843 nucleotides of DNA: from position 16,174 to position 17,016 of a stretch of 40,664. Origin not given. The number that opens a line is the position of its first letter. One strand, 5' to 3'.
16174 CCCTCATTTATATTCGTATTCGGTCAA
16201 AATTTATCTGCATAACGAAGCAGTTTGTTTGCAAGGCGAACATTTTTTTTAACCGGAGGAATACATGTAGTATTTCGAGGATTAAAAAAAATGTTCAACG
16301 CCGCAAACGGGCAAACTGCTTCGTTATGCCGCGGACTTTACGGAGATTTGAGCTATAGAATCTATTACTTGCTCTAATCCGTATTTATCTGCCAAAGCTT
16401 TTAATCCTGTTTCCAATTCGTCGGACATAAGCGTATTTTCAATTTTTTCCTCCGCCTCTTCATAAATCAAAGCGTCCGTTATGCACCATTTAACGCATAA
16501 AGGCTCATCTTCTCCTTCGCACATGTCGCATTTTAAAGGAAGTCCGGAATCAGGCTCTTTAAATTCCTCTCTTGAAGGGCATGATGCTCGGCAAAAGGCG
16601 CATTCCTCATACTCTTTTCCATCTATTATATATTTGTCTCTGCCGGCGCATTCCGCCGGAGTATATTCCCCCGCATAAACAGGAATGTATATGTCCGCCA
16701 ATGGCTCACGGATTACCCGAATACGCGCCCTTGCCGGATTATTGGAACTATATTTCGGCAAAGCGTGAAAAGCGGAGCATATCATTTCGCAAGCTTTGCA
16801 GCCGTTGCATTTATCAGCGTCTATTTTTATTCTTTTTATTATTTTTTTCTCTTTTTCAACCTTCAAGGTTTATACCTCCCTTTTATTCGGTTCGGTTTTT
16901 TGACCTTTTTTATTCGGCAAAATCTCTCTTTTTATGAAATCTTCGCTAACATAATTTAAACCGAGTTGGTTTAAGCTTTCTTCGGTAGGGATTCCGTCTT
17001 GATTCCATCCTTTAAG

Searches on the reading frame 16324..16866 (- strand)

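Call 70: search_protein_families(library=pfam, proteins=[window:16324-16866:-], max_evalue=0.00001)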
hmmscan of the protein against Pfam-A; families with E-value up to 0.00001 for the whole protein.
window:16324-16866:- (180 aa): 1 family
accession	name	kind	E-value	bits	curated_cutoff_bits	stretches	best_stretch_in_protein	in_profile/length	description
PF12837.12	Fer4_6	-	8e-06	26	25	1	13-32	2-21/24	4Fe-4S binding domain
